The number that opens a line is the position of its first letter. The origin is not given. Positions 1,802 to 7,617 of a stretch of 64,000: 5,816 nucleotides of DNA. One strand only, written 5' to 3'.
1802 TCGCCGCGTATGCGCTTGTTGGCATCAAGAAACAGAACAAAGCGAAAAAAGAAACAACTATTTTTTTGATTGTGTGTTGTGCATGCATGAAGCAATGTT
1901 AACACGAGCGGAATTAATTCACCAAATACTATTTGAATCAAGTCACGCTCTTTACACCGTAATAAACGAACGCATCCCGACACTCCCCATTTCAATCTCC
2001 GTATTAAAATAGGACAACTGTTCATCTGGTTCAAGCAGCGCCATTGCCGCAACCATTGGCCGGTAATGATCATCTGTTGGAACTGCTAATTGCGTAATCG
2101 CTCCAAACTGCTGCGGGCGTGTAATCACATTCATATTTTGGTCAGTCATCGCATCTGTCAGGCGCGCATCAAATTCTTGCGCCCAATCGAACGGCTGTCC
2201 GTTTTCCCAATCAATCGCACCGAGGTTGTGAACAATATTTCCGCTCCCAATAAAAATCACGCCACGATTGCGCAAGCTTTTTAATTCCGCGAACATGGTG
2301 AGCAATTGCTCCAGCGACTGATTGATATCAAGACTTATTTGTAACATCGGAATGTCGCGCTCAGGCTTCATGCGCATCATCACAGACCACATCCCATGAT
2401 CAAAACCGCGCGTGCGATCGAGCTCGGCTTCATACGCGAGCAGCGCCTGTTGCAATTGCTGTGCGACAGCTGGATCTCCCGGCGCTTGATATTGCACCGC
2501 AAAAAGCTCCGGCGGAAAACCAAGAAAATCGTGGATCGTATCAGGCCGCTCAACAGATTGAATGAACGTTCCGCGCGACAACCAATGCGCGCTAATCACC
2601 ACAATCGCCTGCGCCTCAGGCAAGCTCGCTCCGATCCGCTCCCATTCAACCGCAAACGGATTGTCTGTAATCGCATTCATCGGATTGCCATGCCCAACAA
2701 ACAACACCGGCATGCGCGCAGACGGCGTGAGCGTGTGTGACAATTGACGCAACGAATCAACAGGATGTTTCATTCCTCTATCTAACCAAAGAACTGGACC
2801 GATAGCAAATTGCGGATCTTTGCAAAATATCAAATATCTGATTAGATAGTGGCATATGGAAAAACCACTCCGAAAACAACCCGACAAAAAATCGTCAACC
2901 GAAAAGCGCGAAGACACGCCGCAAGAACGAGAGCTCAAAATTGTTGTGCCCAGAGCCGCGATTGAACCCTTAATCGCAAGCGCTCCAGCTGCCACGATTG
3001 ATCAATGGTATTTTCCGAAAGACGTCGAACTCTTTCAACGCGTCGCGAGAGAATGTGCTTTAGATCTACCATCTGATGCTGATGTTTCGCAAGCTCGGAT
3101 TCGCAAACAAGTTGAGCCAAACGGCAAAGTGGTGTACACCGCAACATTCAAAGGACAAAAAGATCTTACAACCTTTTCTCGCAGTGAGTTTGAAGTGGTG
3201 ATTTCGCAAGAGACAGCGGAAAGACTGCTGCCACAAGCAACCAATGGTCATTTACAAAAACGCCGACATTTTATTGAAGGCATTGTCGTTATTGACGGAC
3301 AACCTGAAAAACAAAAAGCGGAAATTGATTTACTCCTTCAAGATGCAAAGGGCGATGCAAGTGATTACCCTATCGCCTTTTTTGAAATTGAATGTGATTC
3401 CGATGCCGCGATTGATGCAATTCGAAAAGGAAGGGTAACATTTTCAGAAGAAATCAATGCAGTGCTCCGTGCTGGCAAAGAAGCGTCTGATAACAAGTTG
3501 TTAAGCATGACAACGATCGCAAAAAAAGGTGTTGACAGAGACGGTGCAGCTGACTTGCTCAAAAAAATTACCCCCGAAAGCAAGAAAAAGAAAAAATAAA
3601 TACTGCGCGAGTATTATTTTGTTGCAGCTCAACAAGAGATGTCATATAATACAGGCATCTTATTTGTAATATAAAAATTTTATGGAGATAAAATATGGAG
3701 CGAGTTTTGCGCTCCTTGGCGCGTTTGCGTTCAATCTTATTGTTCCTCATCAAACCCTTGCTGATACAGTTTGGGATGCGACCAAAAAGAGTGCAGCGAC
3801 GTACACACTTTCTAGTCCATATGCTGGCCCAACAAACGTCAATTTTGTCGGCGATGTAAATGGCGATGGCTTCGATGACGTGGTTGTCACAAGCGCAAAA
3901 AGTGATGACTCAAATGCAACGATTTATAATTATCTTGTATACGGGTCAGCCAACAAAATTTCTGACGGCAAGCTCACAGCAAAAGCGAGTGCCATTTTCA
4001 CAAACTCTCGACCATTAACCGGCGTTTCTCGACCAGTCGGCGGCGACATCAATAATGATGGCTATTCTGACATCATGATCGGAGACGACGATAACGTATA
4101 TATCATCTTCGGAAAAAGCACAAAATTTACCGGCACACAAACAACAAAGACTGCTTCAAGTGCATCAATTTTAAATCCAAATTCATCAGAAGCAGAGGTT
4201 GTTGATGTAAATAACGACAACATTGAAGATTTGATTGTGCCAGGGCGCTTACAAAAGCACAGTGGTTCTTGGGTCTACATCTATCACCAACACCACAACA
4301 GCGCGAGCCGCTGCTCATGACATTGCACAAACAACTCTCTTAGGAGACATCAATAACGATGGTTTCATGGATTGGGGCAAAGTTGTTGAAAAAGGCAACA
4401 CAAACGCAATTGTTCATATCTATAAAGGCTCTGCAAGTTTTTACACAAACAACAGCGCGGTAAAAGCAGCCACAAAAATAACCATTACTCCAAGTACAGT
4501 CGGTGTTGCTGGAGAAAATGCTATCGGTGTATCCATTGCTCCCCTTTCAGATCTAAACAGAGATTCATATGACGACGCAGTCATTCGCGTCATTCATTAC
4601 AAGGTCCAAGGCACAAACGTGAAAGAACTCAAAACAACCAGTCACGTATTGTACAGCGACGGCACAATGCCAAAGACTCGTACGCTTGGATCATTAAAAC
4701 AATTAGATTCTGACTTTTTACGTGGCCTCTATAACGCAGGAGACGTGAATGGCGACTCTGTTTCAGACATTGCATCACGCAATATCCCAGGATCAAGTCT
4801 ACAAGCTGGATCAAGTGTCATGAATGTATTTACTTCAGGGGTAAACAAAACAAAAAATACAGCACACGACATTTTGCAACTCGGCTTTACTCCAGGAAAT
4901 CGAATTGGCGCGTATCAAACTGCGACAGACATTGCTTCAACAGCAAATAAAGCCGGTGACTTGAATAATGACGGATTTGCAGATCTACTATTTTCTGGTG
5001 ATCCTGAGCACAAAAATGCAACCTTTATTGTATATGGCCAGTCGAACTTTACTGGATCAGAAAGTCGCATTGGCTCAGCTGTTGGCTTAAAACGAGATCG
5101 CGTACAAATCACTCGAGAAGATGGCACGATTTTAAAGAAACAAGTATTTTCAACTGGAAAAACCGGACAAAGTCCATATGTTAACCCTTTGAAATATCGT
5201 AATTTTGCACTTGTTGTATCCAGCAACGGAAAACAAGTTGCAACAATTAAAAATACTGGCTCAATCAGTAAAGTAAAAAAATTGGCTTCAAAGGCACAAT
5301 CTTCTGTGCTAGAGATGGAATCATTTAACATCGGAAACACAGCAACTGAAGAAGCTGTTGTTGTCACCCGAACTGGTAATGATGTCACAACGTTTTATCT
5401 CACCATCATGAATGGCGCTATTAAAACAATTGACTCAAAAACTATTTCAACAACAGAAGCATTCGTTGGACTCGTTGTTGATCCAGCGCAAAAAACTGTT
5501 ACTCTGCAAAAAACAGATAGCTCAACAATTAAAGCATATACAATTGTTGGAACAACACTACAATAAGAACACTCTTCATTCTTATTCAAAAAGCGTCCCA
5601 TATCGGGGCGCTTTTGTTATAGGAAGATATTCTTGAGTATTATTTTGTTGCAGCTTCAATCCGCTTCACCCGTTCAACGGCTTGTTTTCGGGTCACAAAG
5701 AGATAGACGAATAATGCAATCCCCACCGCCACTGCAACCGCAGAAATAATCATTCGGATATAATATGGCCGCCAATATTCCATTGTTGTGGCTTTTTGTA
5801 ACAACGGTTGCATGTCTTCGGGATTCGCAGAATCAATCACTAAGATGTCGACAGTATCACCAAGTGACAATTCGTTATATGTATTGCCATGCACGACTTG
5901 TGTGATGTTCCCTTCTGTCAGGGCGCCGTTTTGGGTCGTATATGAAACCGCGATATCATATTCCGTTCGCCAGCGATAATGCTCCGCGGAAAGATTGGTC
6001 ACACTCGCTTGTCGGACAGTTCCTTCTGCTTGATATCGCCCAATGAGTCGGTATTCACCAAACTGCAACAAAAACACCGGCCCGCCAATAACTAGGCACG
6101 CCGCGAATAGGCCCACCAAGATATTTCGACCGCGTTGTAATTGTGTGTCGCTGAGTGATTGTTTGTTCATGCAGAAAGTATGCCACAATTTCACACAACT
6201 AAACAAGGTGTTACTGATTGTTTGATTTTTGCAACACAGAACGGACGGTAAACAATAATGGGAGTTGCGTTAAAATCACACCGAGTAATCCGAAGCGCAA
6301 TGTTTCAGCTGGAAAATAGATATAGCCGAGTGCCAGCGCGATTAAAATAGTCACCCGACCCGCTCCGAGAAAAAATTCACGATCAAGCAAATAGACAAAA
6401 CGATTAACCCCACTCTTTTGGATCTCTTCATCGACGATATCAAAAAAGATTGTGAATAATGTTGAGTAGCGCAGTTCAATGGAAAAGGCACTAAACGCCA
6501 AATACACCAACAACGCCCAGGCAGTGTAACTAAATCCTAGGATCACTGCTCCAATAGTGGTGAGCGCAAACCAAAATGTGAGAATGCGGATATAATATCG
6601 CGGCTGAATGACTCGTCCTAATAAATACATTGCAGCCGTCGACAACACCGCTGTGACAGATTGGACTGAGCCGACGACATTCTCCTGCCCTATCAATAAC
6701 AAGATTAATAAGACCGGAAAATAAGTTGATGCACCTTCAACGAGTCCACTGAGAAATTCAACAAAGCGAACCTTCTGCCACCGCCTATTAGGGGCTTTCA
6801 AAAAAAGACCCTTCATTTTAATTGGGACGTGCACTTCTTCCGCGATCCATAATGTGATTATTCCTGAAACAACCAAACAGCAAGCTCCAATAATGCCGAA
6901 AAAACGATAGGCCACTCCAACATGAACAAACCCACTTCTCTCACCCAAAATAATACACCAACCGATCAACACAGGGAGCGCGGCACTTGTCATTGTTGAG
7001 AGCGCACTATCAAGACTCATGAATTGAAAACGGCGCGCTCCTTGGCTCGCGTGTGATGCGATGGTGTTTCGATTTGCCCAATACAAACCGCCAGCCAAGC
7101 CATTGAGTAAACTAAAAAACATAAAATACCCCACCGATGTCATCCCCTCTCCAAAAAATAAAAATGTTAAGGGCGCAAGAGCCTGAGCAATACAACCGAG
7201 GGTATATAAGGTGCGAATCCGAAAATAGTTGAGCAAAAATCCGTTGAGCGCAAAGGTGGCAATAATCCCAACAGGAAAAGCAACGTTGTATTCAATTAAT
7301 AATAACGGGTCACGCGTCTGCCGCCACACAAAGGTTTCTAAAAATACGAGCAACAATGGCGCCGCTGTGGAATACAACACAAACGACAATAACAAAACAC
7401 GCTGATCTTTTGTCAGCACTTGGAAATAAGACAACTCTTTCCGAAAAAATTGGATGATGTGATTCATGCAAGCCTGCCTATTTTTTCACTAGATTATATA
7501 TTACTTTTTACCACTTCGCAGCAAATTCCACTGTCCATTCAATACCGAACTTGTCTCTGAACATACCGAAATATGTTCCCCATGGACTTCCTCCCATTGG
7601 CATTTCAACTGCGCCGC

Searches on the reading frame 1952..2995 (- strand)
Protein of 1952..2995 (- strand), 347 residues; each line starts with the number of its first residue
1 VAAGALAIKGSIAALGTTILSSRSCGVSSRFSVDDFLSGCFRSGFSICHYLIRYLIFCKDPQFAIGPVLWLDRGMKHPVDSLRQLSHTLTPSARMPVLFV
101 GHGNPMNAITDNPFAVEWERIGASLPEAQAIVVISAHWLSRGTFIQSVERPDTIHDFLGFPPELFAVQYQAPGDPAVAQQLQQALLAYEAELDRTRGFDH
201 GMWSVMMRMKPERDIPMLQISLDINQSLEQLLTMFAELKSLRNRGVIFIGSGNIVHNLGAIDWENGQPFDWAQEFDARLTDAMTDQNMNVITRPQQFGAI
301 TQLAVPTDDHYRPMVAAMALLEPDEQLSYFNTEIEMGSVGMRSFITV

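Call 49: search_protein_families(library=pfam, proteins=[window:1952-2995:-], max_evalue=0.001)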
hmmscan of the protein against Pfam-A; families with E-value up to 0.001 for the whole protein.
window:1952-2995:- (347 aa): 1 family
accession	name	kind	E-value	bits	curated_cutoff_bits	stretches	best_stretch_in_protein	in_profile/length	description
PF02900.23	LigB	-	8.8e-18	64.8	26.3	1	127-324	42-247/269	Catalytic LigB subunit of aromatic ring-opening dioxygenase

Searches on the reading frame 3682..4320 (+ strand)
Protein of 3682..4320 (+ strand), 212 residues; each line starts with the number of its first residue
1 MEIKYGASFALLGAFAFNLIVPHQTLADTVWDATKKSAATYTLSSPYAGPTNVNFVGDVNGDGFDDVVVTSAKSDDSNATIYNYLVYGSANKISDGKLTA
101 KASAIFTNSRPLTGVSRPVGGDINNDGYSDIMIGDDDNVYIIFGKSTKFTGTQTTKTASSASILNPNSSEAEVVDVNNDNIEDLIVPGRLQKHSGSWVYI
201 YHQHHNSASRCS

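Call 49: search_protein_families(library=pfam, proteins=[window:3682-4320:+], max_evalue=0.001)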
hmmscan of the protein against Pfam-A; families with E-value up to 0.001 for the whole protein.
window:3682-4320:+ (212 aa): 3 families
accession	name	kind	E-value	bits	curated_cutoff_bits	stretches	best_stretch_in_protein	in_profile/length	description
PF13517.12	FG-GAP_3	-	5.4e-16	59.4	26.9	2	122-186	1-61/61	FG-GAP-like repeat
PF01839.29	FG-GAP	-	1.2e-10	41.5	22.1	1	56-74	7-25/37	FG-GAP repeat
PF23167.1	DUF7057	-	9.5e-05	22.9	27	1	26-97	16-84/130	Domain of unknown function (DUF7057)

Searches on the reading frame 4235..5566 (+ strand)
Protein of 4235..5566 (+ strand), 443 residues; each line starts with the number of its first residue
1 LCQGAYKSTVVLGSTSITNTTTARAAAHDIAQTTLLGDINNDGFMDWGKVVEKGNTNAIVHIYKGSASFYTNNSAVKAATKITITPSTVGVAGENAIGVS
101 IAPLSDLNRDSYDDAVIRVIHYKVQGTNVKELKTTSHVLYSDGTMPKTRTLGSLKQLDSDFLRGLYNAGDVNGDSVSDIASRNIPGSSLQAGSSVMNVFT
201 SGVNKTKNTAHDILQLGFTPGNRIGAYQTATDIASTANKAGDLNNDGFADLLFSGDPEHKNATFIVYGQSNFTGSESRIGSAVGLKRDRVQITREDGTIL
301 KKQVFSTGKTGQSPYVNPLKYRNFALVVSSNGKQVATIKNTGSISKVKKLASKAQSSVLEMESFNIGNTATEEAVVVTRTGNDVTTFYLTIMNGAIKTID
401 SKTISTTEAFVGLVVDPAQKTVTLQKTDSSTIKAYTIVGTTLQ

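Call 49: search_protein_families(library=pfam, proteins=[window:4235-5566:+], max_evalue=0.001)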
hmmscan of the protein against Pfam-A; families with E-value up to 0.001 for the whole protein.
window:4235-5566:+ (443 aa): 2 families
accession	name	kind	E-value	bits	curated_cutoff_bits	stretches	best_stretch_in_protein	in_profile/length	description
PF01839.29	FG-GAP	-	2.2e-09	37.4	22.1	0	240-252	7-19/37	FG-GAP repeat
PF13517.12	FG-GAP_3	-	2e-06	28.7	26.9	0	224-252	32-60/61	FG-GAP-like repeat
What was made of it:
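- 5204..5545 (+): Divergent, nearly uncharged (9.6% Lys, net +5) tail-A-type domain at the C-terminus of a third FG-GAP protein (gene 3682..5566, apparently frameshifted near 4235-4320). FG-GAP Pfam hits occur in both ORF pieces (call 49).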

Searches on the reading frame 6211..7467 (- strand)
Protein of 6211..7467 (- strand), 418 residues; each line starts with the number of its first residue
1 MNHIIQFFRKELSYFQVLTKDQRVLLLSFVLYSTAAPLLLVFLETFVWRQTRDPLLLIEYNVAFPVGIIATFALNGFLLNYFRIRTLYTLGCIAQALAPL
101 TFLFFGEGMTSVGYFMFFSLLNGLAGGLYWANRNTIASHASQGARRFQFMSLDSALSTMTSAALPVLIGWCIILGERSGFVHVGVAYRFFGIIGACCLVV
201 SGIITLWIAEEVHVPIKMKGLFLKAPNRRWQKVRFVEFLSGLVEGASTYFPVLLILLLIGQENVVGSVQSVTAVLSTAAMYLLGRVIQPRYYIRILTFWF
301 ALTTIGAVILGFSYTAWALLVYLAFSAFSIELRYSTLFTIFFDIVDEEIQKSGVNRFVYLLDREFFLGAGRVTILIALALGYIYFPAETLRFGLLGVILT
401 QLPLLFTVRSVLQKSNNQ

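Call 49: search_protein_families(library=pfam, proteins=[window:6211-7467:-], max_evalue=0.001)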
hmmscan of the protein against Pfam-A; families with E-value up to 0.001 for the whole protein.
window:6211-7467:- (418 aa): 1 family
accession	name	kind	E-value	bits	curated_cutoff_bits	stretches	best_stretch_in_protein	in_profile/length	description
PF07690.21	MFS_1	-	1.3e-10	41.2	33.4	1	60-349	37-327/347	Major Facilitator Superfamily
